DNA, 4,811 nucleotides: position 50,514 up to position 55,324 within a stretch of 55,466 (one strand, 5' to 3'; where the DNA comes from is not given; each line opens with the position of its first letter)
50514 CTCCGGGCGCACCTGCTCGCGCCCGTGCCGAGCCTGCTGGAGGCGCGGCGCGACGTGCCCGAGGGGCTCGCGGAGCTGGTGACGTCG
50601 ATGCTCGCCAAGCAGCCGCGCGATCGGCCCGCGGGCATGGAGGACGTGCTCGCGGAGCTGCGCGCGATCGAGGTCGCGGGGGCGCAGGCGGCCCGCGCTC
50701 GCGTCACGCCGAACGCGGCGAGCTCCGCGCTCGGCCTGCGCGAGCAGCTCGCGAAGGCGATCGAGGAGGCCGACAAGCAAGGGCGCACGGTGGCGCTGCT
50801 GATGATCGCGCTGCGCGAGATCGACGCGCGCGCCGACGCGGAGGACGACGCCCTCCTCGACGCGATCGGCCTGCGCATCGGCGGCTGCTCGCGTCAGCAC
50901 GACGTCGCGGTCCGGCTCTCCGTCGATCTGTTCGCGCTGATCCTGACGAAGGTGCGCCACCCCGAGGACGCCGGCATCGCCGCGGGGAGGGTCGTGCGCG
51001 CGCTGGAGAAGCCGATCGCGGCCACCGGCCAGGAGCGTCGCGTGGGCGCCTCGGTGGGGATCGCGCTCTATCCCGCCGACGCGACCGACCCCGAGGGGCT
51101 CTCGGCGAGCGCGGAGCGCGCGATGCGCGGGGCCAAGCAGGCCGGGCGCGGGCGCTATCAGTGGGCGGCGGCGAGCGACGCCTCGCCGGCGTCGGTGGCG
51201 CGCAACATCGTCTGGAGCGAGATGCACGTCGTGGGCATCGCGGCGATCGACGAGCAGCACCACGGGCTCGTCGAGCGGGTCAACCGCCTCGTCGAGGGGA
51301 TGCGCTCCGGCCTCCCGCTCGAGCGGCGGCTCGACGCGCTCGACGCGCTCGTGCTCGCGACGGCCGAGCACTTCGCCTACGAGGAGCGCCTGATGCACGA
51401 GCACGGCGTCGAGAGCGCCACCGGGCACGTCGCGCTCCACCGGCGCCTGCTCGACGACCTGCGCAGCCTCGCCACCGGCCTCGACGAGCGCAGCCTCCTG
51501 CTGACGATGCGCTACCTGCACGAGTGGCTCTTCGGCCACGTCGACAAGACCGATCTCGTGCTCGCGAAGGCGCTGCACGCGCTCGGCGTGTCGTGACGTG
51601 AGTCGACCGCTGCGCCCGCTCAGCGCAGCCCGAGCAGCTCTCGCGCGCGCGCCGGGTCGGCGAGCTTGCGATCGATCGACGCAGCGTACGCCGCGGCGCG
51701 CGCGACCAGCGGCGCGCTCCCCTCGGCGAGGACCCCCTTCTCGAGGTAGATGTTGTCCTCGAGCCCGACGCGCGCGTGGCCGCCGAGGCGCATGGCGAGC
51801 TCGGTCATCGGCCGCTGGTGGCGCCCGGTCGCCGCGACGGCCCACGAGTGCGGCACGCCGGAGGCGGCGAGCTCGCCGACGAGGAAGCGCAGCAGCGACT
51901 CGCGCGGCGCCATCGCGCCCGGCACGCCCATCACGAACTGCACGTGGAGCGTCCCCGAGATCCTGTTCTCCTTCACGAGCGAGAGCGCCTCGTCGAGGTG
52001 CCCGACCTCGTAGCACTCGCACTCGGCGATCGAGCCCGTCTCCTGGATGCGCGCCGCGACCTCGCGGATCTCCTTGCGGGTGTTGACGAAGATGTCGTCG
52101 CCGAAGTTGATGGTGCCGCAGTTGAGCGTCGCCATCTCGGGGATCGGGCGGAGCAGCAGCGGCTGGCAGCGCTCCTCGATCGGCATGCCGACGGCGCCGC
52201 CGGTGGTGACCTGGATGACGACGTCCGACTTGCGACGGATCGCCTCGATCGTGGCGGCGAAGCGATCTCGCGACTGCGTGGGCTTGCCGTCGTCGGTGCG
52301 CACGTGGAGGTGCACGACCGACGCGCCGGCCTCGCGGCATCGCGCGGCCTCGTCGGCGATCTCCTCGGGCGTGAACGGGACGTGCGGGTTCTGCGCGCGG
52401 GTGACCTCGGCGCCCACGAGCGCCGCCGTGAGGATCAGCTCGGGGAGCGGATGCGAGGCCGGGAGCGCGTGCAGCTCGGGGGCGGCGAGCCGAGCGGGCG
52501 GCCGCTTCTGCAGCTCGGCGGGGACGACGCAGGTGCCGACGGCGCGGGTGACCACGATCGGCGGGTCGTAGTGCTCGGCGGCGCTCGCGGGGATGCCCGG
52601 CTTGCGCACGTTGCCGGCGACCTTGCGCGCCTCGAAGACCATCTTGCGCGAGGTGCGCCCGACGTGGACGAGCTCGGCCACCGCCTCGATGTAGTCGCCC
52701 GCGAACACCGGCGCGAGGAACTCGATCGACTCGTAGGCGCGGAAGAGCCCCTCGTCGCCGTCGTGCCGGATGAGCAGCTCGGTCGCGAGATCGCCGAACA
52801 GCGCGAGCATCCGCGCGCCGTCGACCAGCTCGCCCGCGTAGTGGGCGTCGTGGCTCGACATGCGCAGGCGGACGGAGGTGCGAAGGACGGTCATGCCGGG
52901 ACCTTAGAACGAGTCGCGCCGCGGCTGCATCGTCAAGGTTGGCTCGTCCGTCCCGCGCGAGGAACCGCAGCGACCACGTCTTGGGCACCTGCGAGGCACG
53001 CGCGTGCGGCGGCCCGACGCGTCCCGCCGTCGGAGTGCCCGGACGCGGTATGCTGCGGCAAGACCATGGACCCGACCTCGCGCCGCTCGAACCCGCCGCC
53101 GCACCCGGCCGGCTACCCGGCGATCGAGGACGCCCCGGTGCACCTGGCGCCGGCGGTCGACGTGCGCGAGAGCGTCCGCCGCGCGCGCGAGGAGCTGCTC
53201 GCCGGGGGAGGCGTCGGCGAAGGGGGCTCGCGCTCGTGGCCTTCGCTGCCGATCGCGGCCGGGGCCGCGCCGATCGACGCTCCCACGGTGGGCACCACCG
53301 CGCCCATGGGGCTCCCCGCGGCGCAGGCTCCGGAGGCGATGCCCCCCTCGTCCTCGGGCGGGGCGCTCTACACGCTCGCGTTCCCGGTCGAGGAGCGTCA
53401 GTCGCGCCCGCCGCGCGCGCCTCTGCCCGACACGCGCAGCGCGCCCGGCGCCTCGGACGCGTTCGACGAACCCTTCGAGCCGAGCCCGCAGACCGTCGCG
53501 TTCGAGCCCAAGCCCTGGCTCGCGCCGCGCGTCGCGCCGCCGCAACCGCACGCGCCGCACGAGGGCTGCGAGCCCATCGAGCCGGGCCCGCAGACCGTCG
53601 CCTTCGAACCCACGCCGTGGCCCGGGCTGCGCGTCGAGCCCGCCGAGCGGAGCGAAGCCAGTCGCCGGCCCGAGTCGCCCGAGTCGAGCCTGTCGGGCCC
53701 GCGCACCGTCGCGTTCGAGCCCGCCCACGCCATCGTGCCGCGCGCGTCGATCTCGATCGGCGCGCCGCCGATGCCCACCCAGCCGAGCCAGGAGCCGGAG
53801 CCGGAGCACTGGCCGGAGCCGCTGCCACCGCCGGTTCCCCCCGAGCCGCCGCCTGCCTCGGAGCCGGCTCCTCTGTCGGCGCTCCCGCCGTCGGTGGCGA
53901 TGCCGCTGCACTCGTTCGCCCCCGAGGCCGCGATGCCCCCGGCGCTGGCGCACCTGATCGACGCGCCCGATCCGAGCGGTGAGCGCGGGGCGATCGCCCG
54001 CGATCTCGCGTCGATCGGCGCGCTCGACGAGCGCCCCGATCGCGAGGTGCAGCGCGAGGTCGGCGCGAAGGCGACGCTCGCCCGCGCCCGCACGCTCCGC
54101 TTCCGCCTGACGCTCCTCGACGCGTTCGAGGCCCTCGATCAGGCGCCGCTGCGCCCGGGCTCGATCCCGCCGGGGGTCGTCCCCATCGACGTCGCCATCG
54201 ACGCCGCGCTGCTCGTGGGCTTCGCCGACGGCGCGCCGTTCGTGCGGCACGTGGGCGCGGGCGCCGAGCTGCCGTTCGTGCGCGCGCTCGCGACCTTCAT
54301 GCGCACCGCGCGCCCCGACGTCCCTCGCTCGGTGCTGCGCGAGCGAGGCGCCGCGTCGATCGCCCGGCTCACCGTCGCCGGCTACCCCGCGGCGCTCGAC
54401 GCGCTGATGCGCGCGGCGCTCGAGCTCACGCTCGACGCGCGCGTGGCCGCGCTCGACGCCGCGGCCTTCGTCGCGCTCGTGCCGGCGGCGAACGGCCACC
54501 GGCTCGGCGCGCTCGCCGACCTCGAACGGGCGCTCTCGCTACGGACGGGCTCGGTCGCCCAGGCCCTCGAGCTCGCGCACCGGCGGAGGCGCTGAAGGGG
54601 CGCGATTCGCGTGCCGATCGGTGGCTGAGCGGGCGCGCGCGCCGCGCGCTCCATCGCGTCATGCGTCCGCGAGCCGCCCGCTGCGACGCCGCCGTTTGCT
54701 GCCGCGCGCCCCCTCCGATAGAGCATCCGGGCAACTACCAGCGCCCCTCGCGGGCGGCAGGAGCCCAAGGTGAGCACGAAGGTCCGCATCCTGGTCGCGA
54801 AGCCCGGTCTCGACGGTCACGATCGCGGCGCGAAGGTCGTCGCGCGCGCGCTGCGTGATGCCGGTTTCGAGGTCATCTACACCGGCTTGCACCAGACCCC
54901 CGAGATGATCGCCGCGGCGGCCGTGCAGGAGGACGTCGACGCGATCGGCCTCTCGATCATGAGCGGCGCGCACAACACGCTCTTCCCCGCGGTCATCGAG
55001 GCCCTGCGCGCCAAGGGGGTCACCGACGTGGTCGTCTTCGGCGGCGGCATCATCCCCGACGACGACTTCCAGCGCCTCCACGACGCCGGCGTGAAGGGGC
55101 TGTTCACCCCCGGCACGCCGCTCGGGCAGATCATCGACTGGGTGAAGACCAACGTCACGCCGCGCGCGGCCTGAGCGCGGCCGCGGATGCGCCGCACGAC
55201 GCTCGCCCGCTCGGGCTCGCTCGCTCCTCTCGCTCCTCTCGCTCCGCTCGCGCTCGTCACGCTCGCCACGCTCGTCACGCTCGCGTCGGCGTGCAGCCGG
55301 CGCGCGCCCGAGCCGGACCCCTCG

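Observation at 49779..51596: Ser/Thr kinase fused to a dead GGDEF domain and an intact hemerythrin: candidate O2/NO-gated kinase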

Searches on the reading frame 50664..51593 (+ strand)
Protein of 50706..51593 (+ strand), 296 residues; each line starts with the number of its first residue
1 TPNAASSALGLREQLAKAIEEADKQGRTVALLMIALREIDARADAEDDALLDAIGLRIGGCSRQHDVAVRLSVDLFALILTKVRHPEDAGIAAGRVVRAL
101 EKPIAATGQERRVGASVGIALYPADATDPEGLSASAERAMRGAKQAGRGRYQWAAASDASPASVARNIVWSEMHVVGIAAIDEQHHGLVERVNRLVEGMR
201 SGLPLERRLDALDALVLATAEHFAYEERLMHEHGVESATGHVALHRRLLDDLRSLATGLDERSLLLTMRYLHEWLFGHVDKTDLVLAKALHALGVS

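Call 51: search_solved_structures(query=window:50706-51593:+, max_evalue=0.001, show_alignments=3)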
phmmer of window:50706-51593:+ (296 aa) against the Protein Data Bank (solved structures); distinct sequences matched with E-value up to 0.001: 20.
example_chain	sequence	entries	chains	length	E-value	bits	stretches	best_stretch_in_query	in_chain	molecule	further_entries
2avk_A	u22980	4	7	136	5e-14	55.8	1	168-295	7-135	hemerythrin-like domain protein DcrH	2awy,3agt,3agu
2awc_A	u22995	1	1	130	6.6e-14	55.4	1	169-295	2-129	hemerythrin-like domain protein DcrH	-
5m3c_A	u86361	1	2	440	7.5e-14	55.2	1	12-154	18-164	Diguanylate cyclase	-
3waq_A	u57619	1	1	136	2.4e-13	53.5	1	168-295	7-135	Hemerythrin-like domain protein DcrH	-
3whn_A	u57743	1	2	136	3.5e-13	53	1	168-295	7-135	Hemerythrin-like domain protein DcrH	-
7a7e_A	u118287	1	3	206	1.5e-12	50.9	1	14-158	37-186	Diguanylate cyclase TpbB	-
4iob_A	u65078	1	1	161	2.5e-12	50.2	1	14-153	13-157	Diguanylate cyclase TpbB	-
4yme_A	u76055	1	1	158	2.5e-12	50.2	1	11-148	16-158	sensory box/GGDEF family protein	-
4rnh_A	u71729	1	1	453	1.2e-11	47.9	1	12-157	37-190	Motility regulator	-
4rnf_A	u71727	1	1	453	1.2e-11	47.9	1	12-157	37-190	Motility regulator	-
3icl_A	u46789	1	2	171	7e-11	45.4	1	14-154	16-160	EAL/GGDEF domain protein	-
6d9m_A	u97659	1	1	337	7.1e-08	35.6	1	15-149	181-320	Fusion protein of Endolysin,Response receiver sensor diguanylate cyclase, GAF domain-conta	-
4xpx_A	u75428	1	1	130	2.8e-06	30.4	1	177-290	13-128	Bacteriohemerythrin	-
4xpw_A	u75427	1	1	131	9.9e-06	28.6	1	177-290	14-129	Bacteriohemerythrin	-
4xpy_A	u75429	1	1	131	1.4e-05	28.1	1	177-290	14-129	Bacteriohemerythrin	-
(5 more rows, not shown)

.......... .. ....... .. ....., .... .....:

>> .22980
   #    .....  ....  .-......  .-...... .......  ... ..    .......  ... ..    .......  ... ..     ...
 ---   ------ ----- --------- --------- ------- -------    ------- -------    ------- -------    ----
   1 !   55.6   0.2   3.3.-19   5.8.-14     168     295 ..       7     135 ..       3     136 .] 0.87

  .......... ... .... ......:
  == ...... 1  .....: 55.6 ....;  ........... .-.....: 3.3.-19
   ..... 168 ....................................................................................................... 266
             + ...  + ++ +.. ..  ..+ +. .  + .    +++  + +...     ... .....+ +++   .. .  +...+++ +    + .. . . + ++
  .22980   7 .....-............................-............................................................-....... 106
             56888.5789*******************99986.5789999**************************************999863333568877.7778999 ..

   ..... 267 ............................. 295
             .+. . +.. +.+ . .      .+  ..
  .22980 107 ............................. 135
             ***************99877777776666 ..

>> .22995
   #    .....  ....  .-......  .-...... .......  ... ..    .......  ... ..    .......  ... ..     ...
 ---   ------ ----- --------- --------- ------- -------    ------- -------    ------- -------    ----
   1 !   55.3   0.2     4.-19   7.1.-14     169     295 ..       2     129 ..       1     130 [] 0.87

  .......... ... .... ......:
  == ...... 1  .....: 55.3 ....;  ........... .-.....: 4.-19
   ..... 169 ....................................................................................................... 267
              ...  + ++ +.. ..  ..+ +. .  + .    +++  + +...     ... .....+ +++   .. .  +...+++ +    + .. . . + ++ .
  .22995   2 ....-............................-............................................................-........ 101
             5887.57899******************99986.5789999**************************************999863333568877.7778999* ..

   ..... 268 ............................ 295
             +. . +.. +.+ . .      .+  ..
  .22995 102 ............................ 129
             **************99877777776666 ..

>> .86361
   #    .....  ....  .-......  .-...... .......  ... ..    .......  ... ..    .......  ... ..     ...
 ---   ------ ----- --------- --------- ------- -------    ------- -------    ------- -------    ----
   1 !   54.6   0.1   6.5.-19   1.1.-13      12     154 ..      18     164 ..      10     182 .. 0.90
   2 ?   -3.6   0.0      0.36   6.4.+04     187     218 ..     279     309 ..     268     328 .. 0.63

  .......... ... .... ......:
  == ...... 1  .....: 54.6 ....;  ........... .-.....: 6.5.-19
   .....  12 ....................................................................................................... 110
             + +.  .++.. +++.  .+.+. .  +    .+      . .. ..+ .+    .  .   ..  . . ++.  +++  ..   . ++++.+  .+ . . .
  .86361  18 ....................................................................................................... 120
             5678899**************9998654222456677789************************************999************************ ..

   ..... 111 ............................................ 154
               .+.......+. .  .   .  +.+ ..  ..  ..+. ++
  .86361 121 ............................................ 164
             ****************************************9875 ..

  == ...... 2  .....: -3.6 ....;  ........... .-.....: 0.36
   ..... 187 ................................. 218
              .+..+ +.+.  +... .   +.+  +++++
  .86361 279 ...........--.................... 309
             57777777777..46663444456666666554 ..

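Call 53: predict_structure(alignment_id=A3)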
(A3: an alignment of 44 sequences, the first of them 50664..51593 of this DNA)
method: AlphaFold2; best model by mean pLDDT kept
length: 310 residues; sequences in the alignment: 44
mean_pLDDT: 85.3   pTM: 0.82
mean pLDDT of the five models: 85.3, 83.9, 83.7, 83.6, 82.9
residues with pLDDT >= 90: 187; 70-90: 84; 50-70: 15; < 50: 24
segments of 3 or more residues with pLDDT < 50: 1-21
pLDDT, mean of each block of 10 residues (from residue 1): 30 33 82 95 96 64 88 89 91 93 94 91 87 95 95 94 86 58 87 95 93 88 92 96 96 93 91 81 85 91 95
secondary structure, 60 per line:
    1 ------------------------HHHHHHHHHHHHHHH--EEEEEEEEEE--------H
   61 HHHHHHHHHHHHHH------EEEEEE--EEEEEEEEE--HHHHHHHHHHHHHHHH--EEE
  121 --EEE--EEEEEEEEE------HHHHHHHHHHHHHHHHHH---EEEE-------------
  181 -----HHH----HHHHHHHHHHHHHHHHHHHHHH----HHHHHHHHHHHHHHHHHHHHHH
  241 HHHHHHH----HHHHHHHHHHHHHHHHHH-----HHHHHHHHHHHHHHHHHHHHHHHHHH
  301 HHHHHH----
elements in order: H25-39 E42-51 H60-74 E81-86 E89-97 H100-115 E118-120 E123-125 E128-136 H143-160 E164-167 H193-214 H219-247 H252-269 H275-306

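Call 56: fold_search(model_id=the predicted structure, library=pdb)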
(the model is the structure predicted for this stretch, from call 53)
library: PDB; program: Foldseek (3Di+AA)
matches with E <= 10: 402; with E <= 0.001: 89
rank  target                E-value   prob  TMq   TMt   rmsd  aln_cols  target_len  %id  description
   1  4rnf                  8.0e-11  1.00  0.45  0.33  15.2       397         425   15  PaMorA tandem diguanylate cyclase - mutant phosphodiesterase, apo form (released 2014-11-19)
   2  4rnh                  4.3e-10  1.00  0.46  0.35  13.1       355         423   17  PaMorA tandem diguanylate cyclase - phosphodiesterase, c-di-GMP complex (released 2014-11-19)
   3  4iob                  5.6e-10  1.00  0.44  0.82   1.9       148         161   31  Crystal structure of the GGDEF domain of PA1120 (YfiN or TpbB) from Pseudomonas aeruginosa at 2.7 Ang. (released 2013-12-04)
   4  7a7e_A                2.1e-09  1.00  0.44  0.77   2.0       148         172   32  Structure of a delta-N mutant - E232start - of PA1120 (TpbB or YfiN) from Pseudomonas aeruginosa (PAO1) comprising onl (released 2021-07-07)
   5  5m3c_B                1.1e-08  1.00  0.44  0.32   1.9       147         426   35  Structure of the hybrid domain (GGDEF-EAL) of PA0575 from Pseudomonas aeruginosa PAO1 at 2.8 Ang. with GTP and Ca2+ bo (released 2017-12-20)
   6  7a7e_B                1.2e-08  1.00  0.44  0.76   1.9       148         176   31  Structure of a delta-N mutant - E232start - of PA1120 (TpbB or YfiN) from Pseudomonas aeruginosa (PAO1) comprising onl (released 2021-07-07)
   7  3icl_B                2.0e-08  1.00  0.41  0.79   2.7       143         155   27  X-Ray Structure of Protein (EAL/GGDEF domain protein) from M.capsulatus, Northeast Structural Genomics Consortium Targ (released 2009-08-04)
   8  4yme                  4.6e-08  1.00  0.40  0.76   2.7       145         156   32  Crystal structure of a sensory box/GGDEF family protein (CC_0091) from Caulobacter crescentus CB15 at 1.40 A resolution  (released 2015-04-01)
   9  4urg_B                1.0e-07  1.00  0.41  0.78   2.3       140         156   24  Crystal Structure of GGDEF domain from T.maritima (active-like dimer) (released 2014-10-08)
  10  3icl_A                1.1e-07  1.00  0.42  0.77   3.0       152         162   27  X-Ray Structure of Protein (EAL/GGDEF domain protein) from M.capsulatus, Northeast Structural Genomics Consortium Targ (released 2009-08-04)
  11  4urs_A                1.4e-07  1.00  0.41  0.76   1.8       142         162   22  Crystal Structure of GGDEF domain from T.maritima (released 2014-10-08)
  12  4zvh_A                2.9e-07  1.00  0.42  0.76   3.1       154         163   24  Crystal structure of GGDEF domain of the E. coli DosC - form IV (released 2015-11-11)
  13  4zvg_B                4.0e-07  1.00  0.41  0.74   3.1       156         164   24  Crystal structure of GGDEF domain of the E. coli DosC - form III (released 2015-11-11)
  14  4zvg_A                7.8e-07  1.00  0.42  0.75   2.8       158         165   23  Crystal structure of GGDEF domain of the E. coli DosC - form III (released 2015-11-11)
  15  5m3c_A                9.6e-07  1.00  0.42  0.31   2.3       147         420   33  Structure of the hybrid domain (GGDEF-EAL) of PA0575 from Pseudomonas aeruginosa PAO1 at 2.8 Ang. with GTP and Ca2+ bo (released 2017-12-20)
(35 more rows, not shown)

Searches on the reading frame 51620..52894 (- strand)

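Call 12: search_protein_families(library=pfam, proteins=[window:51620-52894:-], max_evalue=0.001)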
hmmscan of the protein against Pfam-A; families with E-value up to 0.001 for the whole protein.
window:51620-52894:- (424 aa): 2 families
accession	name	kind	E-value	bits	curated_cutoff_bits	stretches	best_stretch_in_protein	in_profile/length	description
PF05853.18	BKACE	-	8.2e-95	317.7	24.8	1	153-423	2-274/274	beta-keto acid cleavage enzyme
PF03061.28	4HBT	-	1.9e-07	31.7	20.6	1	26-91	6-72/79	Thioesterase superfamily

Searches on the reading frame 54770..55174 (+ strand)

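Call 59: search_protein_families(library=pfam, proteins=[window:54770-55174:+], max_evalue=0.01)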
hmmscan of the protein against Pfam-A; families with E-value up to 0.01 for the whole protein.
window:54770-55174:+ (134 aa): 1 family
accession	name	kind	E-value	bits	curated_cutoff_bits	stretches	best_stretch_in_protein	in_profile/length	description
PF02310.24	B12-binding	-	1.4e-24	86.7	32.1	1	6-107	2-104/121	B12 binding domain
